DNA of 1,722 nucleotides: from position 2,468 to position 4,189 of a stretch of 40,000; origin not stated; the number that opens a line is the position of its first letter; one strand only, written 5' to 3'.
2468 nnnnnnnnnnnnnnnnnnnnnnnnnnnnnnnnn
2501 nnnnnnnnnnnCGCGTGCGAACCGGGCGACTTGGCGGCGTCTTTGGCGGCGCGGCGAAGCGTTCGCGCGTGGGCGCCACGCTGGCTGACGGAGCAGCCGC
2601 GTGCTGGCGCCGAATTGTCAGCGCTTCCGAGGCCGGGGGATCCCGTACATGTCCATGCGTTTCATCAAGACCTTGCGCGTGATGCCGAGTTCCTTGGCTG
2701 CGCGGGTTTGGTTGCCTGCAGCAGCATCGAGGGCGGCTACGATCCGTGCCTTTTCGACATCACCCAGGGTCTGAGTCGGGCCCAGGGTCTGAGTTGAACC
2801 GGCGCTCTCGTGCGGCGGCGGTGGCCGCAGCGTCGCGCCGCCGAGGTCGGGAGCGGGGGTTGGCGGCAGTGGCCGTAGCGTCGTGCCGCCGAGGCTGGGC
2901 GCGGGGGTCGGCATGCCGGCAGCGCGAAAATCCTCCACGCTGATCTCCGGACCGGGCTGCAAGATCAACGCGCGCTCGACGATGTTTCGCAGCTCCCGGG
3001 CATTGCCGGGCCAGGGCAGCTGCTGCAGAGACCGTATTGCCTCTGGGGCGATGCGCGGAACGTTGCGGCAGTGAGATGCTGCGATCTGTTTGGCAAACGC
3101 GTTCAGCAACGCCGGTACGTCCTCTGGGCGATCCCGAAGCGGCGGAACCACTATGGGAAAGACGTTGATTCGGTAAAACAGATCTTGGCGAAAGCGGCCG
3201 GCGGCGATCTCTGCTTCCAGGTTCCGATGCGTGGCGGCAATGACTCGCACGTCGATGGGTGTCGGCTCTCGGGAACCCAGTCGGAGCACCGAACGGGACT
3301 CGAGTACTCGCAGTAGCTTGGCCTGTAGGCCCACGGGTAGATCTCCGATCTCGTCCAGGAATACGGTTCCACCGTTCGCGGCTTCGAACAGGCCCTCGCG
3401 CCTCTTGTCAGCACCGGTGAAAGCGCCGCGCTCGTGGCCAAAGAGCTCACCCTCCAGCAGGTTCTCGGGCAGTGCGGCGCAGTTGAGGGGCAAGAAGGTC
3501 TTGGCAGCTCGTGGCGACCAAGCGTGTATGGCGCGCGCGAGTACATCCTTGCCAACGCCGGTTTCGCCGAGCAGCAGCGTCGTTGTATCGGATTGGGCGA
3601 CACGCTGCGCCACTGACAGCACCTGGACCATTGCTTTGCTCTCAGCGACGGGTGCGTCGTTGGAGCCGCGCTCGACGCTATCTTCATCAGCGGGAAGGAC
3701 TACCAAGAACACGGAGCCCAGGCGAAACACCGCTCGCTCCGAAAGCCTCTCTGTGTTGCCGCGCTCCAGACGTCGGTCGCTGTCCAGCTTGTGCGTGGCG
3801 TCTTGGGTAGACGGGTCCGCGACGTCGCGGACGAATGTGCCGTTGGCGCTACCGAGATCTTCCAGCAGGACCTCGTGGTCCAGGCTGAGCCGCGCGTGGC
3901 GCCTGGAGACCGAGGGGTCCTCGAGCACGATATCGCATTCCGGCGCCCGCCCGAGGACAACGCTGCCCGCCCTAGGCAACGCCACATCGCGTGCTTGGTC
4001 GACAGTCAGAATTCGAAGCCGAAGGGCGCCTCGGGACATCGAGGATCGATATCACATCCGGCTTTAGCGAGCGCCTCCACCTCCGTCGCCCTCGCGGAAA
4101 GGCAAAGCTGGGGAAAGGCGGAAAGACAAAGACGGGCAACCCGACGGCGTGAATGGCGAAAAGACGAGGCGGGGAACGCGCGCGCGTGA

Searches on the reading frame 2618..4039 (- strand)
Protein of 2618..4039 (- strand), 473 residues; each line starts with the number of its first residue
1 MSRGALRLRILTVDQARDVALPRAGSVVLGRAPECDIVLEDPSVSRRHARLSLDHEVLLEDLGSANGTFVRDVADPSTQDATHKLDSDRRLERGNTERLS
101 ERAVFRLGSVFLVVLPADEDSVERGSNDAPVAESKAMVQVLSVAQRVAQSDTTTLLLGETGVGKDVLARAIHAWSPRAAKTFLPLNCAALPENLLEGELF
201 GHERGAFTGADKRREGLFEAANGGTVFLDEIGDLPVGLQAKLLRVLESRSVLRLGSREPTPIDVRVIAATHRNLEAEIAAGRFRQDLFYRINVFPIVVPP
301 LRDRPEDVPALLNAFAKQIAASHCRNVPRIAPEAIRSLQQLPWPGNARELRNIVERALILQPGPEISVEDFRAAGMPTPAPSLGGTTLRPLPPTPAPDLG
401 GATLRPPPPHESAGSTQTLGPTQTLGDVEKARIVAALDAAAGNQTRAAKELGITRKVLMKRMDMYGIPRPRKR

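Call 51: search_protein_families(library=pfam, proteins=[window:2618-4039:-])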
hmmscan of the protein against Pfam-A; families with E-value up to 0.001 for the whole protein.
window:2618-4039:- (473 aa): 7 families
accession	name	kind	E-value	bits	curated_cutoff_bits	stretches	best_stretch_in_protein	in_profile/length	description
PF00158.32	Sigma54_activat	-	2.8e-69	232.6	20.2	1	132-296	3-167/168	Sigma-54 interaction domain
PF25601.1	AAA_lid_14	-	6.9e-21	74.3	27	1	302-373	1-72/87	AAA+ ATPase lid domain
PF00498.31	FHA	-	1.9e-15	57.5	20.7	1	27-74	1-50/67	FHA domain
PF14532.12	Sigma54_activ_2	-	1.8e-14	54.6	25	1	132-301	2-138/138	Sigma-54 interaction domain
PF02954.25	HTH_8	-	4.9e-13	49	22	1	425-465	2-42/42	Bacterial regulatory protein, Fis family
PF16697.10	Yop-YscD_cpl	-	2.7e-12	47.2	33.2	1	18-97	11-87/94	Inner membrane component of T3SS, cytoplasmic domain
PF07728.20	AAA_5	-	4.8e-06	27.1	22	1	154-272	2-123/139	AAA domain (dynein-related subfamily)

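Call 68: find_homologous_proteins(query=window:2618-4039:-, max_evalue=1e-80)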
Query window:2618-4039:- (473 aa): 2652 proteins with E <= 1e-80 among 8000 candidates; the best 120 are listed.
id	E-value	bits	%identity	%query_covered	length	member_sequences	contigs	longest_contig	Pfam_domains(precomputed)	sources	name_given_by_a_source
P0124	0.0e+0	1030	100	100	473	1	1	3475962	PF00158.33,PF00498.32,PF25601.2,PF02954.26,PF16697.11,PF14532.13,PF07728.21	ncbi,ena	-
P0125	7.9e-114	399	52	71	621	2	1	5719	PF00158.33,PF00498.32,PF25601.2,PF02954.26,PF16697.11,PF14532.13,PF07728.21,PF01078.28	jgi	jgi:two-component system response regulator AtoC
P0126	9.4e-114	399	50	78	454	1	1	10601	PF00126.34,PF00158.33,PF07724.21,PF00498.32,PF25601.2,PF02954.26,PF16697.11,PF14532.13,PF07728.21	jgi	jgi:DNA-binding NtrC family response regulator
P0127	6.6e-113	396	53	71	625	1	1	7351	PF00158.33,PF00498.32,PF25601.2,PF02954.26,PF16697.11,PF14532.13,PF07728.21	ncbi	-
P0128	1.9e-112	395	46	100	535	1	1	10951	PF00158.33,PF13384.13,PF00498.32,PF25601.2,PF02954.26,PF16697.11,PF14532.13,PF07728.21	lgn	-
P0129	4.8e-112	393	52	71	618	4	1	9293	PF00158.33,PF00498.32,PF25601.2,PF02954.26,PF16697.11,PF14532.13,PF07728.21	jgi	-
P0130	3.4e-111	390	52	75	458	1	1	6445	PF00158.33,PF07724.21,PF00498.32,PF25601.2,PF02954.26,PF16697.11,PF14532.13,PF07728.21,PF13191.13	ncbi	-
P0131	4.0e-111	390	51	76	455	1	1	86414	PF00158.33,PF00498.32,PF25601.2,PF02954.26,PF16697.11,PF14532.13,PF07728.21,PF13191.13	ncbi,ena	ncbi:MAG: sigma 54-interacting transcriptional regulator [Polyangiales bacterium]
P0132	9.7e-111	389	48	99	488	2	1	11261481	PF00158.33,PF00498.32,PF25601.2,PF02954.26,PF16697.11,PF14532.13,PF07728.21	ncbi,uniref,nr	ncbi:sigma-54 dependent transcriptional regulator [Sorangium cellulosum]|uniref:Sigma-54 dependent t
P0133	1.5e-110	388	48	78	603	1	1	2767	PF00158.33,PF00498.32,PF25601.2,PF02954.26,PF16697.11,PF14532.13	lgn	-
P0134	2.4e-110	388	48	96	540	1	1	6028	PF00158.33,PF00498.32,PF25601.2,PF02954.26,PF16697.11,PF14532.13,PF07728.21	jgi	jgi:transcriptional regulator with GAF, ATPase, and Fis domain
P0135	3.7e-110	387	52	71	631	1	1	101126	PF00158.33,PF00498.32,PF25601.2,PF02954.26,PF16697.11,PF14532.13,PF07728.21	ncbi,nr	ncbi:MAG: sigma 54-interacting transcriptional regulator [Myxococcota bacterium]|nr:sigma 54-interac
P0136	4.1e-110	387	51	76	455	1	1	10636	PF00158.33,PF00498.32,PF25601.2,PF02954.26,PF16697.11,PF14532.13,PF07728.21,PF13191.13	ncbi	-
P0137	1.1e-109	385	47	100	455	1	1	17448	PF00158.33,PF07724.21,PF00498.32,PF25601.2,PF02954.26,PF16697.11,PF14532.13,PF07728.21,PF01078.28,PF13191.13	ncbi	-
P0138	1.1e-109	385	47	100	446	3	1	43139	PF00158.33,PF07724.21,PF00498.32,PF25601.2,PF02954.26,PF16697.11,PF14532.13,PF07728.21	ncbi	-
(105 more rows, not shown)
